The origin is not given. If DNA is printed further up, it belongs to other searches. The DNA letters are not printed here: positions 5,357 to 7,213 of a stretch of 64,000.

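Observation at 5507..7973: Unusual accessory proteins in the copper operon: HMA-permease-cupredoxin fusion with GGGC tail, a DUF2318-like double-CxxC protein and a 13-Cys anchored protein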

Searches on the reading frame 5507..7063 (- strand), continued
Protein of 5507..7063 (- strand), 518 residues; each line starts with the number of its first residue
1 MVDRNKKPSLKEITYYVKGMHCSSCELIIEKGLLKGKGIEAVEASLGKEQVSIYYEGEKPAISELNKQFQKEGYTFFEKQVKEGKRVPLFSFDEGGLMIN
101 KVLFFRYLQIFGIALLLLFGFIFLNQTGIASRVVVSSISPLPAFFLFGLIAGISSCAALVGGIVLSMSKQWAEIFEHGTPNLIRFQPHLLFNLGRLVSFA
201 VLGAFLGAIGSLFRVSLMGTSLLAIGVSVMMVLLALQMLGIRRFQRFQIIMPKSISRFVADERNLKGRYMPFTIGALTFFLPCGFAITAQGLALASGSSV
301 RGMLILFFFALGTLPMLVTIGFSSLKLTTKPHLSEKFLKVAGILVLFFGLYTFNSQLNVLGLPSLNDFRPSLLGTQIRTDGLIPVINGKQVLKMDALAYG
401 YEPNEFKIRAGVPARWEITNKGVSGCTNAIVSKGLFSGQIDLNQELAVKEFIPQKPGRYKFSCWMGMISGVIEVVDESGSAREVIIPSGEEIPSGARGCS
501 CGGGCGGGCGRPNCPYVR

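Call 33: find_related_loci(query=A2, collection=genome_contigs, flank=6000)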
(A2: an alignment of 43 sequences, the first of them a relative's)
Query A2 (518 aa) in genome_contigs; peptide patterns used: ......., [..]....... (x = any residue, [..] = any of these).
600 stretches matched a pattern (row limit reached: there are more); 551 encode a relative of the query (tblastn E <= 1e-3); the best 80 are kept; 80 distinct loci.
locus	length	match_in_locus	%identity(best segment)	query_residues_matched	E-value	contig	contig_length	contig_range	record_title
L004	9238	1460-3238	68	2-518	0e+0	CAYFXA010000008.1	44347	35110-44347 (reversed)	MAG TPA_asm: uncultured Gammaproteobacteria bacterium isolate ERP108616_co1_405 genome assembly, contig: k119_1558328, w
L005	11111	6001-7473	56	8-497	0e+0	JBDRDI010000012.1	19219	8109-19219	MAG: bacterium isolate MEGAHIT-group-1.240 k141_6341046, whole genome shotgun sequence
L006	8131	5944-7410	56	4-507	3e-180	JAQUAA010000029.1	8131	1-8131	MAG: Candidatus Paceibacterota bacterium isolate STC_73 NODE_22467_length_8131_cov_3.160170_Sandtown_C, whole genome sho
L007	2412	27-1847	54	5-514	0e+0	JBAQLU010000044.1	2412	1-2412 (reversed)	MAG: Thermodesulfovibrionales bacterium isolate MFD12052_ilm_asm_bin4 k127_36744, whole genome shotgun sequence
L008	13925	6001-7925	54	3-511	5e-178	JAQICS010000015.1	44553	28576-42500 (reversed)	MAG: Patescibacteria group bacterium isolate GH54 k119_122500, whole genome shotgun sequence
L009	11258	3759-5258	56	9-502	1e-176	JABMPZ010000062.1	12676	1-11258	MAG: Parcubacteria group bacterium isolate bin.460 k141_3992173, whole genome shotgun sequence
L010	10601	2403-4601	55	5-504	2e-175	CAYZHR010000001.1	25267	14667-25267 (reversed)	MAG TPA_asm: uncultured Candidatus Saccharibacteria bacterium isolate binchicken_co387_45 genome assembly, contig: NODE_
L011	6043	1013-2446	58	4-481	9e-177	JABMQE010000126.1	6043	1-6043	MAG: Candidatus Falkowbacteria bacterium isolate bin.303 k141_6546430, whole genome shotgun sequence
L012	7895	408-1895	52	9-503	5e-172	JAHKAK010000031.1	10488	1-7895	MAG: Patescibacteria group bacterium isolate Undefined_mixed_planktonic.mb.35 Undefined_mixed_pl.mb.35_k141_361117, whol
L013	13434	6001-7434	55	11-497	5e-172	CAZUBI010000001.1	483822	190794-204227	MAG TPA_asm: uncultured Candidatus Saccharibacteria bacterium isolate binchicken_co194_85 genome assembly, contig: NODE_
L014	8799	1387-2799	55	9-494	4e-171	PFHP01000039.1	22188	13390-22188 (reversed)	MAG: Candidatus Kuenenbacteria bacterium CG_4_8_14_3_um_filter_39_15 CG_4_8_14_3_um_filter_scaffold_773_c, whole genome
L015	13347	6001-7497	56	6-497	4e-170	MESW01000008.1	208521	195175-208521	MAG: candidate division CPR3 bacterium GWF2_35_18 gwf2_scaffold_50, whole genome shotgun sequence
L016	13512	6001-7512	51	1-513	7e-169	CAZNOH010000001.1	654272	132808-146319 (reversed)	MAG TPA_asm: uncultured Candidatus Saccharibacteria bacterium isolate SRP302447_co1_146 genome assembly, contig: NODE_19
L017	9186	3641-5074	51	3-480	9e-169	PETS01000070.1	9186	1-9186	MAG: Candidatus Falkowbacteria bacterium CG02_land_8_20_14_3_00_36_14 CG02_land_8_20_14_3.00_150_scaffold_11958_c, whole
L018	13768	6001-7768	54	11-510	7e-169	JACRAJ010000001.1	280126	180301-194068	MAG: Candidatus Azambacteria bacterium isolate NC_groundwater_1590_Pr3_B-0.1um_43_109 SR-2_scaffold_141_642942, whole ge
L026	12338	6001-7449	55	7-479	3e-165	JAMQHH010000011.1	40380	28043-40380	MAG: Candidatus Dojkabacteria bacterium isolate PAT1 H2_k97_195602, whole genome shotgun sequence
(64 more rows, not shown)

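Call 37: predict_structure(alignment_id=A2)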
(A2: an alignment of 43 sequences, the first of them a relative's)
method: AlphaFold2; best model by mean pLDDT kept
length: 518 residues; sequences in the alignment: 43
mean_pLDDT: 76.8   pTM: 0.71
mean pLDDT of the five models: 76.8, 73.7, 73.5, 72.2, 71.2
residues with pLDDT >= 90: 87; 70-90: 306; 50-70: 69; < 50: 56
segments of 3 or more residues with pLDDT < 50: 1-4, 134-137, 371-379, 482-518
pLDDT, mean of each block of 10 residues (from residue 1): 54 88 76 84 85 89 90 86 68 82 87 86 69 53 84 79 76 71 86 95 93 78 86 87 75 66 64 90 81 86 93 91 78 80 88 86 73 45 82 85 88 91 64 80 86 88 80 79 37 30 30 37
secondary structure, 60 per line:
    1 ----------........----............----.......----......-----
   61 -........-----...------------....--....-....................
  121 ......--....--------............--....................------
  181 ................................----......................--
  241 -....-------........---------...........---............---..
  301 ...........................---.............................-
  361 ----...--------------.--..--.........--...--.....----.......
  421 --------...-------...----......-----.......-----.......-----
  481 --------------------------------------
elements in order: E11-18 H23-34 E39-45 E50-55 H62-69 E75-77 E90-93 E96-99 H101-126 H129-132 H141-152 H155-174 H181-212 H217-238 H242-245 H253-260 H270-280 H284-295 H299-327 H331-359 E389-397 E400-402 E405-409 E414-420 E429-431 E439-441 E446-451 E457-463 E469-475

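Call 41: fold_search(model_id=the predicted structure, library=pdb)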
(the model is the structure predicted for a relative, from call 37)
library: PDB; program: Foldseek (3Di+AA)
matches with E <= 10: 589; with E <= 0.001: 49
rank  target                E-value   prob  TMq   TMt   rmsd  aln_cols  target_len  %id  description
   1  4f2f                  4.7e-06  1.00  0.16  0.78   2.3        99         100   30  Crystal structure of the metal binding domain (MBD) of the Streptococcus pneumoniae D39 Cu(I) exporting P-type ATPase Co (released 2013-01-30)
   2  4f2e                  5.0e-06  1.00  0.17  0.87   1.4        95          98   29  Crystal structure of the Streptococcus pneumoniae D39 copper chaperone CupA with Cu(I) (released 2013-01-30)
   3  7aq0_B                3.1e-04  1.00  0.17  0.15   6.6       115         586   23  Pseudomonas stutzeri nitrous oxide reductase mutant, D576A/S550A (released 2021-01-13)
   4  1qni_A                3.3e-04  1.00  0.16  0.15   3.0       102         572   24  Crystal Structure of Nitrous Oxide Reductase from Pseudomonas nautica, at 2.4A Resolution (released 2000-10-13)
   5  6y72_B                3.3e-04  1.00  0.17  0.15   6.3       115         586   19  Pseudomonas stutzeri nitrous oxide reductase mutant, H178A (released 2021-01-27)
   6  7z3g_B                3.3e-04  1.00  0.14  0.49   7.0       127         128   17  Crystal structure of the cupredoxin AcoP from Acidithiobacillus ferrooxidans, H166A mutant (released 2023-09-13)
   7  7aq5_B                3.5e-04  1.00  0.17  0.15   4.8       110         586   21  Pseudomonas stutzeri nitrous oxide reductase mutant, H583N (released 2021-01-13)
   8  7aq6_B                3.5e-04  1.00  0.17  0.15   6.3       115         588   19  Pseudomonas stutzeri nitrous oxide reductase mutant, H583F (released 2021-01-13)
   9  6y77_B                3.5e-04  1.00  0.17  0.15   6.7       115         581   21  Pseudomonas stutzeri nitrous oxide reductase mutant, H326A (released 2021-01-27)
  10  7aq2_B                4.0e-04  1.00  0.17  0.15   6.6       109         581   22  Pseudomonas stutzeri nitrous oxide reductase mutant, H583A (released 2021-01-13)
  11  7z3b_B                4.2e-04  1.00  0.13  0.49   6.4       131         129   15  Crystal structure of the cupredoxin AcoP from Acidithiobacillus ferrooxidans, reduced form (released 2023-09-13)
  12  6rkz_B                4.4e-04  1.00  0.17  0.15   6.6       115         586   22  Recombinant Pseudomonas stutzeri nitrous oxide reductase, form II (released 2019-06-26)
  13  7aq9_B                4.6e-04  1.00  0.17  0.15   4.0       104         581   21  Pseudomonas stutzeri nitrous oxide reductase mutant, H583W (released 2021-01-13)
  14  9f8x_A                4.8e-04  1.00  0.16  0.15   3.9       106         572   27  Low-dose structure of Marinobacter nauticus nitrous oxide reductase (released 2024-06-19)
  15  6y7d_B                4.8e-04  1.00  0.17  0.15   6.2       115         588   19  Pseudomonas stutzeri nitrous oxide reductase mutant, H433A (released 2021-01-27)
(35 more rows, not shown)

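Call 73: search_dna_similar(query=window:5507-7063:-, collection=plasmids, mode=protein, max_rows=20)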
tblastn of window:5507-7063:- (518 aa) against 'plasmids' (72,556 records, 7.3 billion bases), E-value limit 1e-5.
Records with a match: 31; places in all: 32; records where one place covers at least 80% of the query: 1.
Best place of each record, by identity: <60% 31.
By first word of the organism name: Sinorhizobium 7; Streptomyces 4; Deinococcus 2; Halomonas 2; Neisseria 2; Acetoanaerobium 1; Tsukamurella 1; Mycolicibacterium 1; Candidatus 1; Nonomuraea 1; and 9 more.
By predicted mobility (MOB-suite, as given by PLSDB): non-mobilizable 19; conjugative 8; mobilizable 4.
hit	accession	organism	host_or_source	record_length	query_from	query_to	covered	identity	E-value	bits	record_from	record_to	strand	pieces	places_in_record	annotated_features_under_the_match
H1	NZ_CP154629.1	Acetoanaerobium noterae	cell culture,Sludge of a digestion ...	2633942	17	496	93%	30.0%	2e-44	176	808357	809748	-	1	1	none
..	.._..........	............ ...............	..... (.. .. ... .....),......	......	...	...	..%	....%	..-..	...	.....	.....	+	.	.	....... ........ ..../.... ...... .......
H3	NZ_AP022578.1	Mycolicibacterium aubagnense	-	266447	141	475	65%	29.3%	1e-18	97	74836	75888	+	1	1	sulfite exporter TauE/SafE family protein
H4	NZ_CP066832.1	Streptomyces liliifuscus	whole organism,soil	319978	131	478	67%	27.7%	4e-21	105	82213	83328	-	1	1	sulfite exporter TauE/SafE family protein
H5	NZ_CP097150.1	Deinococcus sp. QL22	-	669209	145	467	62%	29.1%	1e-24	116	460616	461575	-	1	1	sulfite exporter TauE/SafE family protein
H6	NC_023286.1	Streptomyces sp. F12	-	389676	131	473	66%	27.4%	8e-20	101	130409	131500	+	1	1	sulfite exporter TauE/SafE family protein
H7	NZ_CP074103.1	Streptomyces mirabilis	fresh creek bank soil, topsoil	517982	131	473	66%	26.9%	2e-19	100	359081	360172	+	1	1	sulfite exporter TauE/SafE family protein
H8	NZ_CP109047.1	Streptomyces sp. NBC_00637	-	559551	131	472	66%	26.6%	1e-14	85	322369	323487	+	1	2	sulfite exporter TauE/SafE family protein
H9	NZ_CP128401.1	Candidatus Chlorohelix allophototropha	Single colony of Candidatus Chlorohelix ...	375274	145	475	64%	26.9%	7e-19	98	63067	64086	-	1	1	sulfite exporter TauE/SafE family protein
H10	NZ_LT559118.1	Nonomuraea gerenzanensis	-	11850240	148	473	63%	26.7%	2e-8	65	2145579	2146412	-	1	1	none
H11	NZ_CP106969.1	Haloferax alexandrinus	-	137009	131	370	46%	28.1%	3e-6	58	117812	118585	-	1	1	sulfite exporter TauE/SafE family protein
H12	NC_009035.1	Shewanella baltica OS155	-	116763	145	358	41%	31.0%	2e-9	68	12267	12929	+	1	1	sulfite exporter TauE/SafE family protein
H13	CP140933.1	Sinorhizobium meliloti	Medicago lupulina,whole organism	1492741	151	376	44%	28.4%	5e-8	64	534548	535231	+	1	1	sulfite exporter TauE/SafE family protein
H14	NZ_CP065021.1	Sinorhizobium meliloti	Medicago sativa subsp. varia (Martyn) ...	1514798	151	376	44%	28.4%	5e-8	64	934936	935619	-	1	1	none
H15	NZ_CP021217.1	Sinorhizobium meliloti RU11/001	-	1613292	151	376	44%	28.0%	3e-7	61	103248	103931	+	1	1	none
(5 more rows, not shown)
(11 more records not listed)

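Call 74: get_annotated_region(hit=H1, flank=6000)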
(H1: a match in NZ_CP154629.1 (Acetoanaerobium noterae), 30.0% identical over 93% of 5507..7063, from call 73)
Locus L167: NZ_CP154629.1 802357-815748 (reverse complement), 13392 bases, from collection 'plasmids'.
description: Acetoanaerobium noterae strain DSL2 plasmid pTPELB2, complete sequence
organism: Acetoanaerobium noterae (NCBI taxid 745369)
taxonomy: Bacteria; Bacillota; Clostridia; Peptostreptococcales; Filifactoraceae; Acetoanaerobium; Acetoanaerobium noterae
host: -; source: cell culture,Sludge of a digestion tower of a wastewater treatment plant; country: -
typing (MOB-suite, as given by PLSDB): non-mobilizable
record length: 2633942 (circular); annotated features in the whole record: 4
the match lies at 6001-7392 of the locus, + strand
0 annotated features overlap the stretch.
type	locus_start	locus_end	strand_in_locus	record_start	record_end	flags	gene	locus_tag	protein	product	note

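Call 75: get_annotated_region(hit=H2, flank=6000)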
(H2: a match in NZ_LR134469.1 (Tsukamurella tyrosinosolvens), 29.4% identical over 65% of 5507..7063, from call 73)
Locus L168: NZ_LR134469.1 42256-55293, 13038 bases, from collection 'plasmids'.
description: Tsukamurella tyrosinosolvens strain NCTC13231 plasmid 27, complete sequence
organism: Tsukamurella tyrosinosolvens (NCBI taxid 57704)
taxonomy: Bacteria; Actinomycetota; Actinomycetes; Mycobacteriales; Tsukamurellaceae; Tsukamurella; Tsukamurella tyrosinosolvens
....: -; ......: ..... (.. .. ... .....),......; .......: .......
typing (MOB-suite, as given by PLSDB): non-mobilizable
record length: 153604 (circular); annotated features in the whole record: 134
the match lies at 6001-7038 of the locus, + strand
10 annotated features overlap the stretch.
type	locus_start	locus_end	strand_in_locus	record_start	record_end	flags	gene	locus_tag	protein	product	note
CDS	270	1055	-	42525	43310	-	-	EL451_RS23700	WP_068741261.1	cytochrome c biogenesis CcdA family protein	-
CDS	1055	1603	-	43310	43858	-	-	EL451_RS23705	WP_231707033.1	TlpA disulfide reductase family protein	-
CDS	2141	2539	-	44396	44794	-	-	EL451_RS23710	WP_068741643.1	heavy metal-responsive transcriptional regulator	-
CDS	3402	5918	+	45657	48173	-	-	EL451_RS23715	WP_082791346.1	heavy metal translocating P-type ATPase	GO:0006812 - monoatomic cation transport [Evidence IEA]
CDS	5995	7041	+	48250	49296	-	-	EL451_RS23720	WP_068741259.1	sulfite exporter TauE/SafE family protein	-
CDS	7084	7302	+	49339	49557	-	-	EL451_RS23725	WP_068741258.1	heavy-metal-associated domain-containing protein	-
CDS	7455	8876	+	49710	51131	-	merA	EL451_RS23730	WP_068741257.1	mercury(II) reductase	-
CDS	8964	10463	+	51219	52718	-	-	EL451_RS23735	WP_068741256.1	multicopper oxidase family protein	-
CDS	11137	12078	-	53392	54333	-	-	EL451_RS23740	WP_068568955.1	helix-turn-helix domain-containing protein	GO:0006355 - regulation of DNA-templated transcription [Evidence IEA]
CDS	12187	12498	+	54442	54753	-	-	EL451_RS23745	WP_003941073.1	antibiotic biosynthesis monooxygenase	-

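Call 76: get_annotated_region(hit=H4, flank=5000)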
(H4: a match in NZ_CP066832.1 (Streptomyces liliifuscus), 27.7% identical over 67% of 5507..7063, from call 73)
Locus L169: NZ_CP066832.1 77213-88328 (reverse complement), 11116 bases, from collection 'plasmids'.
description: Streptomyces liliifuscus strain ZYC-3 plasmid unnamed1
organism: Streptomyces liliifuscus (NCBI taxid 2797636)
taxonomy: Bacteria; Actinomycetota; Actinomycetes; Kitasatosporales; Streptomycetaceae; Streptomyces; Streptomyces liliifuscus
host: -; source: whole organism,soil; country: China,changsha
typing (MOB-suite, as given by PLSDB): non-mobilizable
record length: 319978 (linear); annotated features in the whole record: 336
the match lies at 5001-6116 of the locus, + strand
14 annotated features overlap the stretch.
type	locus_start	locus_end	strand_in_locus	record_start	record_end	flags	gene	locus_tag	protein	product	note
CDS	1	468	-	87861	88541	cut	-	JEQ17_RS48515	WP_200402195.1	peroxiredoxin family protein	-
CDS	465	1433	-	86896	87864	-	-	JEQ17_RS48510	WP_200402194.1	cytochrome c biogenesis protein CcdA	GO:0017004 - cytochrome complex assembly [Evidence IEA]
CDS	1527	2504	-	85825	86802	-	-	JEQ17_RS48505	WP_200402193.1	M56 family metallopeptidase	-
CDS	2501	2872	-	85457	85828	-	-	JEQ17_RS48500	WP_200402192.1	BlaI/MecI/CopY family transcriptional regulator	GO:0045892 - negative regulation of DNA-templated transcription [Evidence IEA]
CDS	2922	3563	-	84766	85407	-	-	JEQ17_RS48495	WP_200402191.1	class I SAM-dependent methyltransferase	-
CDS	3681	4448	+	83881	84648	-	-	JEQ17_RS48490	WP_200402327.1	cytochrome c biogenesis protein CcdA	GO:0017004 - cytochrome complex assembly [Evidence IEA]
CDS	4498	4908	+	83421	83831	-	-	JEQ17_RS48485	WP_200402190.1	hypothetical protein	-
CDS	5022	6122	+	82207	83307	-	-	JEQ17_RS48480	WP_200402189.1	sulfite exporter TauE/SafE family protein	-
CDS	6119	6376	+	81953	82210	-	-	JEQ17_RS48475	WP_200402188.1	cation transporter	-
CDS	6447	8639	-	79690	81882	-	-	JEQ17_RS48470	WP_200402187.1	heavy metal translocating P-type ATPase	GO:0006812 - monoatomic cation transport [Evidence IEA]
CDS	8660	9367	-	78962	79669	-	-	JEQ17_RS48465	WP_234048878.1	tRNA-dependent cyclodipeptide synthase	-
CDS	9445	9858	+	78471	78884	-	-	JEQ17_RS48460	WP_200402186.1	heavy metal-responsive transcriptional regulator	-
CDS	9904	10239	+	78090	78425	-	-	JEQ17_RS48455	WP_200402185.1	metalloregulator ArsR/SmtB family transcription factor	GO:0006355 - regulation of DNA-templated transcription [Evidence IEA]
CDS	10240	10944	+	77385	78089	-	-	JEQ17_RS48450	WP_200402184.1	cation transporter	GO:0006812 - monoatomic cation transport [Evidence IEA]; GO:0055085 - transmembrane transport [Evidence IEA]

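Call 77: get_annotated_region(hit=H5, flank=5000)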
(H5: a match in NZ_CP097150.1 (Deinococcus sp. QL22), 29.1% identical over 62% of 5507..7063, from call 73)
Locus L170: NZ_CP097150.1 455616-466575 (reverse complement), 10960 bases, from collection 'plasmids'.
description: Deinococcus sp. QL22 plasmid unnamed5, complete sequence
organism: Deinococcus sp. QL22 (NCBI taxid 2939437)
taxonomy: Bacteria; Deinococcota; Deinococci; Deinococcales; Deinococcaceae; Deinococcus; Deinococcus sp. QL22
host: -; source: -; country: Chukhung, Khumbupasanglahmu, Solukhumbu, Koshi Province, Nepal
typing (MOB-suite, as given by PLSDB): non-mobilizable
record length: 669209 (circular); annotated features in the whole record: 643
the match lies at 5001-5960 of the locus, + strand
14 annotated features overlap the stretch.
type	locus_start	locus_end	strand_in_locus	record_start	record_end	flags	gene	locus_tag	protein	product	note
CDS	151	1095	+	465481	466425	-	-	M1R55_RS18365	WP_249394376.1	aldo/keto reductase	-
CDS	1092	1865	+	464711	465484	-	-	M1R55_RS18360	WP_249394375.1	SDR family oxidoreductase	-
CDS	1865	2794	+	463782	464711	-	-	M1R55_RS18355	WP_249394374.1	NAD(P)-dependent oxidoreductase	-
CDS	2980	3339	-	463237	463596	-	-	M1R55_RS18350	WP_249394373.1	hypothetical protein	-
CDS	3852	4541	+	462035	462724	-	-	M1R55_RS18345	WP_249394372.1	DUF4396 domain-containing protein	-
CDS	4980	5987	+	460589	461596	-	-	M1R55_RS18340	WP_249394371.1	sulfite exporter TauE/SafE family protein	-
CDS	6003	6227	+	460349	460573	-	-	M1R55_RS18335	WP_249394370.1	heavy-metal-associated domain-containing protein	-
CDS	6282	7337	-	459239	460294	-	-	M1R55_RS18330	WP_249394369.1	HAMP domain-containing sensor histidine kinase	GO:0007165 - signal transduction [Evidence IEA]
CDS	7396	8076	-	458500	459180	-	-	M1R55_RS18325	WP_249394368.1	response regulator transcription factor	GO:0000160 - phosphorelay signal transduction system [Evidence IEA]; GO:0006355 - regulation of DNA-templated ...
CDS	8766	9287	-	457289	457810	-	merB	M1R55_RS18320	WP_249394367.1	organomercurial lyase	GO:0046413 - organomercury catabolic process [Evidence IEA]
CDS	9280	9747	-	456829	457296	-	-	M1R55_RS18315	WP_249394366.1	(2Fe-2S)-binding protein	-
CDS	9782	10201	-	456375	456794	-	-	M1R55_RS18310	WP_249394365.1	MerR family transcriptional regulator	-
CDS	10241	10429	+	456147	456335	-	-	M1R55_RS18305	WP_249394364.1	hypothetical protein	-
CDS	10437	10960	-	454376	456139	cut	-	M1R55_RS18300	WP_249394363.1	WD40 repeat domain-containing protein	-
